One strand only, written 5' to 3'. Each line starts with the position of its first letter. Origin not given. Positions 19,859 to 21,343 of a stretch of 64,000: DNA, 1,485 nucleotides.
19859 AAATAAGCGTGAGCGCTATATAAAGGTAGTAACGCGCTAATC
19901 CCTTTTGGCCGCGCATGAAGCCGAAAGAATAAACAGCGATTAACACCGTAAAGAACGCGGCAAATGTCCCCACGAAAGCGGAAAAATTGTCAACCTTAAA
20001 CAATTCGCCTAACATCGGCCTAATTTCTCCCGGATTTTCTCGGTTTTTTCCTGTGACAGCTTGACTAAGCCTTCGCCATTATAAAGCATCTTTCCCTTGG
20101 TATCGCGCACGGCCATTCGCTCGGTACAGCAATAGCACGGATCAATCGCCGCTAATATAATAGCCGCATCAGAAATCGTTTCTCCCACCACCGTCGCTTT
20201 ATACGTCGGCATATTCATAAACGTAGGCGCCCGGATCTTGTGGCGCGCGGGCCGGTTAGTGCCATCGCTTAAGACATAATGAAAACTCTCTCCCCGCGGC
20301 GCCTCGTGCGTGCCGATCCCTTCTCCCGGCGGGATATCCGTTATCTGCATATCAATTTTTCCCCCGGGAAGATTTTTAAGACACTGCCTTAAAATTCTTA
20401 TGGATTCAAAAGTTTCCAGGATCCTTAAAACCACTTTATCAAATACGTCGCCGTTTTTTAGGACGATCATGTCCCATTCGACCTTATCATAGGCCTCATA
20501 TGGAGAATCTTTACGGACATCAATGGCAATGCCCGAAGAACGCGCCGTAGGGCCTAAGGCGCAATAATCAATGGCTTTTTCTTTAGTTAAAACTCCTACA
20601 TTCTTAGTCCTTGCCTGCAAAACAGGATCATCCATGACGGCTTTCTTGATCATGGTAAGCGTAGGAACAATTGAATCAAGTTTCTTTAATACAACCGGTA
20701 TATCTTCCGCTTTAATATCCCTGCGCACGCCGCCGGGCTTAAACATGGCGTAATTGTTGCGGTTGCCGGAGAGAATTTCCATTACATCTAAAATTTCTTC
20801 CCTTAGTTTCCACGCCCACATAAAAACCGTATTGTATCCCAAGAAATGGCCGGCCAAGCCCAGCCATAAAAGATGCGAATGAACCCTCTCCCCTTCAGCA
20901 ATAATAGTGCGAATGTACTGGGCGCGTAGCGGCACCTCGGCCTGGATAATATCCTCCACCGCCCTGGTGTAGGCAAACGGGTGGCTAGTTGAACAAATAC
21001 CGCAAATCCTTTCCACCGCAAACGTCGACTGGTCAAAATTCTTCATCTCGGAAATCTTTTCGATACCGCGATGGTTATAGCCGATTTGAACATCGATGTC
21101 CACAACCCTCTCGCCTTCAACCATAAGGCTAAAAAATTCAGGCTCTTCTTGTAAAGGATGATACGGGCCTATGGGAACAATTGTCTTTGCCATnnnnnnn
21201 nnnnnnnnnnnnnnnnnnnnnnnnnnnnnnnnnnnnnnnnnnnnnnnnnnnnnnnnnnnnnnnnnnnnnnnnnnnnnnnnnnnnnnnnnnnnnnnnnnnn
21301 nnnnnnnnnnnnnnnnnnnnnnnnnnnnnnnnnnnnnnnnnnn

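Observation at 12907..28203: Mrp-Mbh type group-4 [NiFe]-hydrogenase operon genetically fused to an AsrAB / sulfhydrogenase-beta-gamma-like NAD(P)H module and an embedded receiver-only regulator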

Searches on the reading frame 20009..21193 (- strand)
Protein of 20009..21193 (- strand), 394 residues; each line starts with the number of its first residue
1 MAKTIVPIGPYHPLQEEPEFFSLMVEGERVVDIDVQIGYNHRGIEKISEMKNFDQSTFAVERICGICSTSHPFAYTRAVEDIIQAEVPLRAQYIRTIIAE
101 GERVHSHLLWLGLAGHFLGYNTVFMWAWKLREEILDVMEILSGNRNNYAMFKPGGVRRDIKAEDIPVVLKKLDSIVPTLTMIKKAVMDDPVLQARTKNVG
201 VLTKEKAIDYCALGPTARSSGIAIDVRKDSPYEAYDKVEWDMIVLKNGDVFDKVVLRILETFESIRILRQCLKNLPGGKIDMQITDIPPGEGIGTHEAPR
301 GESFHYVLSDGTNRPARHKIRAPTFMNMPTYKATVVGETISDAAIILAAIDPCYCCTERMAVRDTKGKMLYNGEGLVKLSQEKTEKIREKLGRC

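Call 3: search_protein_families(library=pfam, proteins=[window:20009-21193:-])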
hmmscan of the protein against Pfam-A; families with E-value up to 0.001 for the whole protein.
window:20009-21193:- (394 aa): 2 families
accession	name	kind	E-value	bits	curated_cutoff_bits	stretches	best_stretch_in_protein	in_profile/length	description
PF00346.24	Complex1_49kDa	-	6.4e-70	235.8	24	2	118-283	2-167/271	Respiratory-chain NADH dehydrogenase, 49 Kd subunit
PF00374.24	NiFeSe_Hases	-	1.1e-17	64.7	25.8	1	42-110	1-69/508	Nickel-dependent hydrogenase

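Call 7: search_protein_families(library=ncbifam, proteins=[window:20009-21193:-], max_evalue=0.00001)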
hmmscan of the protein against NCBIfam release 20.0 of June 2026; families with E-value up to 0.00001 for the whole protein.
window:20009-21193:- (394 aa): 15 families
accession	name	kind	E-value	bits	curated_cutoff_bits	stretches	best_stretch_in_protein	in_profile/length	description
NF004739.1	PRK06075.1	equivalog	5.4e-98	328.3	360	1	6-355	3-380/384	NADH-quinone oxidoreductase subunit D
TIGR01962.1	NuoD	equivalog_domain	3e-87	293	459.35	2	4-283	3-282/386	NADH dehydrogenase (quinone) subunit D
NF040602.1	F420_dehyd_FpoD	exception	1.8e-79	267.5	600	1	4-357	8-370/372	F420H2 dehydrogenase subunit FpoD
NF008974.0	PRK12322.1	equivalog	4e-75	253.1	522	1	5-352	8-359/366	NADH-quinone oxidoreductase subunit D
NF009808.0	PRK13292.1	equivalog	2e-69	234.3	1156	2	4-279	408-683/791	NADH-quinone oxidoreductase subunit B/C/D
NF008728.0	PRK11742.1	equivalog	1.9e-62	211.4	840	2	7-281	218-492/598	NADH-quinone oxidoreductase subunit C/D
NF005649.0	PRK07415.1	equivalog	2.2e-58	198.2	583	1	4-281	11-289/394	NAD(P)H-quinone oxidoreductase subunit H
TIGR03295.1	frhA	equivalog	2.9e-23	82.5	392.5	2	42-110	41-109/412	coenzyme F420 hydrogenase subunit alpha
NF033181.1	NiFeSe_hydrog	equivalog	2.1e-17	63.2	600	1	24-110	21-106/507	nickel-dependent hydrogenase large subunit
NF045518.1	H2_NiFeSe_large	exception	6.8e-16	58.1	780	1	23-110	20-106/485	NiFeSe hydrogenase large subunit HysA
NF007778.0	PRK10467.1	equivalog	5.1e-15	54.7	969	1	37-109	34-106/567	hydrogenase 2 large subunit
NF041785.2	VhuA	equivalog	3e-11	42.5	800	1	31-110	29-107/418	F420-non-reducing hydrogenase Vhu subunit A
NF040828.1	sulfhyd_ShyA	equivalog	7e-11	41.6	700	1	23-133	19-131/415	NAD(P)-dependent hydrogenase/sulfhydrogenase 2 subunit alpha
NF007550.0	PRK10170.1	equivalog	1.4e-09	36.9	1101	1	26-110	38-122/597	Ni/Fe-hydrogenase large subunit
NF040832.1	sulfhyd_HydA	equivalog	5.4e-07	29.1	880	0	23-138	21-138/426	NADPH-dependent hydrogenase/sulfhydrogenase 1 subunit alpha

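Call 8: search_solved_structures(query=window:20009-21193:-, max_evalue=1e-10)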
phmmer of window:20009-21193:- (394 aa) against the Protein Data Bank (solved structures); distinct sequences matched with E-value up to 1e-10: 76 (the best 60 are shown).
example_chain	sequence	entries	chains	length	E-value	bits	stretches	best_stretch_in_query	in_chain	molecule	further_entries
6cfw_L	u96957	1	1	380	2.6e-86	293.1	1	6-359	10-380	Membrane-bound hydrogenase subunit alpha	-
7z0s_E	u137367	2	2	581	6.5e-81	275.3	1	4-368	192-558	Formate hydrogenlyase subunit 5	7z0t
7q5y_B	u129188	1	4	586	1.1e-63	218.6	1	3-276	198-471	NADH-quinone oxidoreductase subunit C/D 2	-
6h8k_C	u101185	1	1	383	2.5e-61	210.8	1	7-284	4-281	NUCM protein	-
6gcs_C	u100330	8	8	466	3.6e-61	210.3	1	6-284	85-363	49-KDA PROTEIN (NUCM) | Subunit NUCM of NADH:Ubiquinone Oxidoreductase (Complex I) | NUCM protein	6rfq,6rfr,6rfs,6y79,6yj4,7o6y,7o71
7b0n_D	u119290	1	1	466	2.5e-60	207.5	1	6-284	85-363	NUCM protein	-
2fug_4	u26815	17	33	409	1.2e-59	205.3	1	7-282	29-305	NADH-quinone oxidoreductase chain 4 | NADH-QUINONE OXIDOREDUCTASE SUBUNIT 4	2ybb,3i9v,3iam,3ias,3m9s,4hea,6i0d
4wz7_C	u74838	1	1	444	6.3e-59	202.9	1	6-284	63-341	NUCM protein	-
9iho_D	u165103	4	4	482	1.2e-56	195.5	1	8-289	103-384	NUCM (49 kDa) subunit of mitochondrial NADH:ubiquinone oxidoreductase (Complex I)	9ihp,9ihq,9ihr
8ba0_D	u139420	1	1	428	4.9e-56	193.4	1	7-289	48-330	Complex I-49kD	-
8b9z_D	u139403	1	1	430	5e-56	193.4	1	7-289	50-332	Complex I-49kD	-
8esw_S2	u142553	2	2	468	7.1e-56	192.9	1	7-289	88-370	Complex I-49kD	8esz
7zm7_C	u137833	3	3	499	2.8e-55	190.9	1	6-291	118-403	NADH-ubiquinone oxidoreductase 49 kDa subunit-like protein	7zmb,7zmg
5xtb_Q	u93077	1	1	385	2.9e-52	181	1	8-290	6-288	NADH dehydrogenase [ubiquinone] iron-sulfur protein 2, mitochondrial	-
6g2j_D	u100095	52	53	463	3.3e-52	180.8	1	7-290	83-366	NADH dehydrogenase [ubiquinone] iron-sulfur protein 2, mitochondrial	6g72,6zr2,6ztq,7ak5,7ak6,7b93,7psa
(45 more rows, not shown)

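Call 22: find_homologous_proteins(query=window:20009-21193:-, max_evalue=1e-30)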
Query window:20009-21193:- (394 aa): 7996 proteins with E <= 1e-30 among 8000 candidates; the best 120 are listed.
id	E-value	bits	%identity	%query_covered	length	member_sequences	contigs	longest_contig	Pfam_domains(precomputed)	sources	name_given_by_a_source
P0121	5.6e-249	843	93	100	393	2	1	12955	PF00374.25,PF00346.25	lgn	-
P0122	5.3e-226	768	83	100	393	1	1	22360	PF00374.25,PF00346.25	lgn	-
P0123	6.1e-226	768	83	99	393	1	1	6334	PF00374.25,PF00346.25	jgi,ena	-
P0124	6.3e-226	768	83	99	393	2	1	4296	PF00374.25,PF00346.25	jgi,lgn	jgi:Ni,Fe-hydrogenase III large subunit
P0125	7.1e-226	767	83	99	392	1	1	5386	PF00374.25,PF00346.25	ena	-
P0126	9.0e-226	767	83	99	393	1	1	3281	PF00374.25,PF00346.25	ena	-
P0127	2.0e-225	766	82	99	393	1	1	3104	PF00374.25,PF00346.25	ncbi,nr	ncbi:MAG: NADH:ubiquinone oxidoreductase [Candidatus Omnitrophica bacterium]|nr:NADH:ubiquinone oxid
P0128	4.4e-225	765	83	100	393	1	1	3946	PF00374.25,PF00346.25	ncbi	ncbi:MAG: nickel-dependent hydrogenase large subunit [Candidatus Omnitrophota bacterium]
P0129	1.1e-224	763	82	99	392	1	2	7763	PF00374.25,PF00346.25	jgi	jgi:membrane-bound hydrogenase subunit alpha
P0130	1.1e-224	763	82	99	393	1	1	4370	PF00374.25,PF00346.25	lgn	-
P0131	3.0e-224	762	83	99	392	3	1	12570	PF00374.25,PF00346.25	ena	-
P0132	3.5e-224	762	83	99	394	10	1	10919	PF00374.25,PF00346.25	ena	-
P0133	4.3e-224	762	83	99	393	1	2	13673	PF00374.25,PF00346.25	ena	-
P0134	5.2e-224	761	83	99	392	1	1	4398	PF00374.25,PF00346.25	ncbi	-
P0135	8.6e-224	761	83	99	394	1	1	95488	PF00374.25,PF00346.25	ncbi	ncbi:MAG: nickel-dependent hydrogenase large subunit [Candidatus Omnitrophota bacterium]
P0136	1.2e-223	760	82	100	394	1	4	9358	PF00374.25,PF00346.25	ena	-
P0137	1.8e-223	760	83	99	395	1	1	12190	PF00374.25,PF00346.25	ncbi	-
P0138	2.2e-223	759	83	100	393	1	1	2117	PF00374.25,PF00346.25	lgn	-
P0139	2.5e-223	759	83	100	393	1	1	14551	PF00374.25,PF00346.25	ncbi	ncbi:MAG: nickel-dependent hydrogenase large subunit [Deltaproteobacteria bacterium]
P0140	2.7e-223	759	82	100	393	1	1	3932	PF00374.25,PF00346.25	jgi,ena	-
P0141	3.2e-223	759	83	99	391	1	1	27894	PF00374.25,PF00346.25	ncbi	ncbi:MAG: nickel-dependent hydrogenase large subunit [Candidatus Omnitrophota bacterium]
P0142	3.2e-223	759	82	99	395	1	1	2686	PF00374.25,PF00346.25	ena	-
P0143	3.3e-223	759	83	100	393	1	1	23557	PF00374.25,PF00346.25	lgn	-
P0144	4.3e-223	758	83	99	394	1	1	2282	PF00374.25,PF00346.25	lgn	-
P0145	4.4e-223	758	82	99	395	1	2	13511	PF00374.25,PF00346.25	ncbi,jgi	ncbi:MAG: nickel-dependent hydrogenase large subunit [Candidatus Omnitrophota bacterium]|jgi:NADH-qu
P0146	5.9e-223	758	82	100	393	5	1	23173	PF00374.25,PF00346.25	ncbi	-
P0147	6.9e-223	758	84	99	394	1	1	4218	PF00374.25,PF00346.25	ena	-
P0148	7.9e-223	757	83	99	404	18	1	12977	PF00374.25,PF00346.25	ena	-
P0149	8.2e-223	757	82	99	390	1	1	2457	PF00374.25,PF00346.25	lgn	-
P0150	8.7e-223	757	82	100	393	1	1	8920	PF00374.25,PF00346.25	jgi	-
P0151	9.3e-223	757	83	99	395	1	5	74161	PF00374.25,PF00346.25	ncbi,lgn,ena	ncbi:MAG: nickel-dependent hydrogenase large subunit [Candidatus Omnitrophota bacterium]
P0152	9.6e-223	757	82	100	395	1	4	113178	PF00374.25,PF00346.25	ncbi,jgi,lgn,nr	ncbi:MAG: nickel-dependent hydrogenase large subunit [Candidatus Omnitrophica bacterium]|nr:nickel-d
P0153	1.1e-222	757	82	99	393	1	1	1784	PF00374.25,PF00346.25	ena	-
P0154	1.4e-222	757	83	99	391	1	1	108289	PF00374.25,PF00346.25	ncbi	ncbi:MAG: nickel-dependent hydrogenase large subunit [Candidatus Omnitrophota bacterium]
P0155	1.4e-222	757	83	100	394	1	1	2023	PF00374.25,PF00346.25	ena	-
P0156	1.5e-222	756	83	99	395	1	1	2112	PF00374.25,PF00346.25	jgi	jgi:NADH-quinone oxidoreductase subunit D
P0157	1.5e-222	756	82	99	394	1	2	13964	PF00374.25,PF00346.25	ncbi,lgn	-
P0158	2.8e-222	756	82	99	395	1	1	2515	PF00374.25,PF00346.25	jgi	-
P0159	3.4e-222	755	82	99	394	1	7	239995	PF00374.25,PF00346.25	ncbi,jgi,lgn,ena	-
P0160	3.9e-222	755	82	99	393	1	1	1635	PF00374.25,PF00346.25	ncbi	-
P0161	3.9e-222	755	82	99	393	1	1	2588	PF00374.25,PF00346.25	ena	-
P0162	4.1e-222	755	82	99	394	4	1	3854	PF00374.25,PF00346.25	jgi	-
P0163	5.2e-222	755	81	100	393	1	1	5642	PF00374.25,PF00346.25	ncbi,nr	ncbi:MAG: nickel-dependent hydrogenase large subunit [Candidatus Omnitrophica bacterium]|nr:nickel-d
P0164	7.6e-222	754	83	99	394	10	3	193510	PF00374.25,PF00346.25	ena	-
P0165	7.8e-222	754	82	99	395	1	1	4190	PF00374.25,PF00346.25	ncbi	-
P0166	7.9e-222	754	83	98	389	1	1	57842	PF00374.25,PF00346.25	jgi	-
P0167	8.0e-222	754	82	99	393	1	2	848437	PF00374.25,PF00346.25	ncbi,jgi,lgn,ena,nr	ncbi:MAG: nickel-dependent hydrogenase large subunit [Candidatus Omnitrophica bacterium]|nr:nickel-d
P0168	8.1e-222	754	82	100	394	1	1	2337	PF00374.25,PF00346.25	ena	-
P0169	9.6e-222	754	82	99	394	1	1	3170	PF00374.25,PF00346.25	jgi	jgi:NADH-quinone oxidoreductase subunit D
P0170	1.0e-221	754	82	99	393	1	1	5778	PF00374.25,PF00346.25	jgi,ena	-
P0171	1.0e-221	754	81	99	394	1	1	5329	PF00374.25,PF00346.25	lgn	-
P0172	1.1e-221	754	82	99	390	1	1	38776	PF00374.25,PF00346.25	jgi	-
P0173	1.1e-221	754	83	99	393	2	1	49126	PF00374.25,PF00346.25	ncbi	ncbi:MAG: nickel-dependent hydrogenase large subunit [Candidatus Omnitrophota bacterium]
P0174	1.1e-221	754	81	99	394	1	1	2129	PF00374.25,PF00346.25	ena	-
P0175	1.3e-221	753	82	99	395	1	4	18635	PF00374.25,PF00346.25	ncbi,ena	ncbi:MAG: nickel-dependent hydrogenase large subunit [Candidatus Omnitrophota bacterium]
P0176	1.5e-221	753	82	99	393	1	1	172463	PF00374.25,PF00346.25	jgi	jgi:Ni,Fe-hydrogenase III large subunit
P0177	1.5e-221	753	81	100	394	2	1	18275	PF00374.25,PF00346.25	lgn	-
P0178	1.6e-221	753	82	99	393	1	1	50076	PF00374.25,PF00346.25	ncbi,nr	ncbi:MAG: nickel-dependent hydrogenase large subunit [Candidatus Omnitrophica bacterium]|nr:nickel-d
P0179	2.8e-221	752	81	100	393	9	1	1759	PF00374.25,PF00346.25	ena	-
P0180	2.9e-221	752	81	100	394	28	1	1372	PF00374.25,PF00346.25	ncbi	-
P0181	3.0e-221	752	82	99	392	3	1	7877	PF00374.25,PF00346.25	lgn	-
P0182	4.2e-221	752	81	99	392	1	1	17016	PF00374.25,PF00346.25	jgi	jgi:NADH-quinone oxidoreductase subunit D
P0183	4.4e-221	752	82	99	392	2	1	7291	PF00374.25,PF00346.25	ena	-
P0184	4.7e-221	752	82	99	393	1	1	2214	PF00374.25,PF00346.25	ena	-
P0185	5.0e-221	751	80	100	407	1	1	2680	PF00374.25,PF00346.25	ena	-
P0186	5.0e-221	751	81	100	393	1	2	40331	PF00374.25,PF00346.25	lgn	-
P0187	5.4e-221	751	82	99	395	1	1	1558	PF00374.25,PF00346.25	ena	-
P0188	5.4e-221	751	81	100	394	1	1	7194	PF00374.25,PF00346.25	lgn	-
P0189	7.4e-221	751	82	99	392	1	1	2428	PF00374.25,PF00346.25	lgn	-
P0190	7.7e-221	751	83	99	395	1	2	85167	PF00374.25,PF00346.25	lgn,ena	-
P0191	7.8e-221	751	80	100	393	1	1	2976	PF00374.25,PF00346.25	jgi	jgi:membrane-bound hydrogenase subunit alpha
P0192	7.8e-221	751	81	100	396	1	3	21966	PF00374.25,PF00346.25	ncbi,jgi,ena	-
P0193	8.9e-221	751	81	100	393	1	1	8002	PF00374.25,PF00346.25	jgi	jgi:membrane-bound hydrogenase subunit alpha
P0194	8.9e-221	751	80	100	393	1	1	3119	PF00374.25,PF00346.25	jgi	jgi:membrane-bound hydrogenase subunit alpha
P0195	9.1e-221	751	82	99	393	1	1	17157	PF00374.25,PF00346.25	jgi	-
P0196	1.0e-220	750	82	99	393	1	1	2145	PF00374.25,PF00346.25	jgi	-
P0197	1.2e-220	750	82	99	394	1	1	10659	PF00374.25,PF00346.25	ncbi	ncbi:MAG: nickel-dependent hydrogenase large subunit [bacterium]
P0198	1.2e-220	750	81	99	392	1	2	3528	PF00374.25,PF00346.25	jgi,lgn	jgi:Ni,Fe-hydrogenase III large subunit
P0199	1.3e-220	750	81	99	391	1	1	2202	PF00374.25,PF00346.25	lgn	-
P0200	1.3e-220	750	81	99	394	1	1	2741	PF00374.25,PF00346.25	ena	-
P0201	1.4e-220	750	82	99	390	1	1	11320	PF00374.25,PF00346.25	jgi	-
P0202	1.4e-220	750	80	100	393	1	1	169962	PF00374.25,PF00346.25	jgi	jgi:NADH-quinone oxidoreductase subunit D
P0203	1.6e-220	750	80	99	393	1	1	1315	PF00374.25,PF00346.25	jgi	jgi:membrane-bound hydrogenase subunit alpha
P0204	1.6e-220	750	81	99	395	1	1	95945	PF00374.25,PF00346.25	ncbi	-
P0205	1.7e-220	750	81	99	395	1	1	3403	PF00374.25,PF00346.25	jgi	jgi:NADH-quinone oxidoreductase subunit D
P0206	1.7e-220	750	81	99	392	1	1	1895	PF00374.25,PF00346.25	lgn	-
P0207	1.8e-220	750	82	99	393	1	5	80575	PF00374.25,PF00346.25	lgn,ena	-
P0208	2.3e-220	749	81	99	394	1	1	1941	PF00374.25,PF00346.25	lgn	-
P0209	2.3e-220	749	81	99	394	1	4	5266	PF00374.25,PF00346.25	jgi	-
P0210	2.3e-220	749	81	99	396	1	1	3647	PF00374.25,PF00346.25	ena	-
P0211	2.4e-220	749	81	99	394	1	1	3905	PF00374.25,PF00346.25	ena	-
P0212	2.5e-220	749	81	99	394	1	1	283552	PF00374.25,PF00346.25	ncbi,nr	ncbi:MAG: NADH:ubiquinone oxidoreductase [Candidatus Omnitrophica bacterium]|nr:NADH:ubiquinone oxid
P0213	2.5e-220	749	82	99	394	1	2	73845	PF00374.25,PF00346.25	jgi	-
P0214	2.6e-220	749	80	99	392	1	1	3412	PF00374.25,PF00346.25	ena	-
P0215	2.6e-220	749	81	99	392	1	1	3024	PF00374.25,PF00346.25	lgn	-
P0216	2.8e-220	749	81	99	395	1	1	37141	PF00374.25,PF00346.25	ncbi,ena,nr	ncbi:MAG: nickel-dependent hydrogenase large subunit [Omnitrophica bacterium]|nr:nickel-dependent hy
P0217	3.1e-220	749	82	99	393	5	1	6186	PF00374.25,PF00346.25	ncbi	ncbi:MAG: nickel-dependent hydrogenase large subunit [Candidatus Omnitrophota bacterium]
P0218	3.2e-220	749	81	99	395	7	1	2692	PF00374.25,PF00346.25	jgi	-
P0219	3.4e-220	749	81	99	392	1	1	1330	PF00374.25,PF00346.25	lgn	-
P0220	3.4e-220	749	80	100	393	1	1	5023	PF00374.25,PF00346.25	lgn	-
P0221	3.6e-220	749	81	99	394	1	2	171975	PF00374.25,PF00346.25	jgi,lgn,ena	-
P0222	3.7e-220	749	82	99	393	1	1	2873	PF00374.25,PF00346.25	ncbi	-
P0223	4.1e-220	748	84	97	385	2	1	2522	PF00374.25,PF00346.25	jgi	-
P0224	4.3e-220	748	80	99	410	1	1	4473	PF00374.25,PF00346.25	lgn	-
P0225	4.5e-220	748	80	99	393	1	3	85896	PF00374.25,PF00346.25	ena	-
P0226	4.5e-220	748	81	100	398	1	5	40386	PF00374.25,PF00346.25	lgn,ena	-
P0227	4.9e-220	748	80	99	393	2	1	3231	PF00374.25,PF00346.25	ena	-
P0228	5.4e-220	748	81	100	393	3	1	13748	PF00374.25,PF00346.25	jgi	-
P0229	5.9e-220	748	81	99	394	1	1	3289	PF00374.25,PF00346.25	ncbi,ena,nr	ncbi:MAG: NADH:ubiquinone oxidoreductase [Atribacteria sp.]|nr:NADH:ubiquinone oxidoreductase [Candi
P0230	6.0e-220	748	81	99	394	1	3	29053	PF00374.25,PF00346.25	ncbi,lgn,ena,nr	ncbi:nickel-dependent hydrogenase large subunit [bacterium]|nr:nickel-dependent hydrogenase large su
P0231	6.0e-220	748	81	99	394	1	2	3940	PF00374.25,PF00346.25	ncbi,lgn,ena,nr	ncbi:MAG: nickel-dependent hydrogenase large subunit [Candidatus Atribacteria bacterium]|nr:nickel-d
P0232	6.1e-220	748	82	98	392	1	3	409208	PF00374.25,PF00346.25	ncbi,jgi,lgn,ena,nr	ncbi:MAG: nickel-dependent hydrogenase large subunit [Candidatus Omnitrophica bacterium]|jgi:NADH-qu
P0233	6.3e-220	748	81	99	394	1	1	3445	PF00374.25,PF00346.25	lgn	-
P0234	6.4e-220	748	81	99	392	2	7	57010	PF00374.25,PF00346.25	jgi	-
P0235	6.8e-220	748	80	99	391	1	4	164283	PF00374.25,PF00346.25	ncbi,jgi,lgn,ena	-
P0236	6.8e-220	748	81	99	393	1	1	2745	PF00374.25,PF00346.25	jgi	jgi:NADH-quinone oxidoreductase subunit D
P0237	6.9e-220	748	80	99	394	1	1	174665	PF00374.25,PF00346.25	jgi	jgi:NADH-quinone oxidoreductase subunit D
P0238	7.0e-220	748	81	99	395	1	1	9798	PF00374.25,PF00346.25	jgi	jgi:membrane-bound hydrogenase subunit alpha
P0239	7.0e-220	748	82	100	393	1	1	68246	PF00374.25,PF00346.25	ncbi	ncbi:MAG: nickel-dependent hydrogenase large subunit [Candidatus Omnitrophota bacterium]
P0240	7.6e-220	748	80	99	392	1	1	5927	PF00374.25,PF00346.25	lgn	-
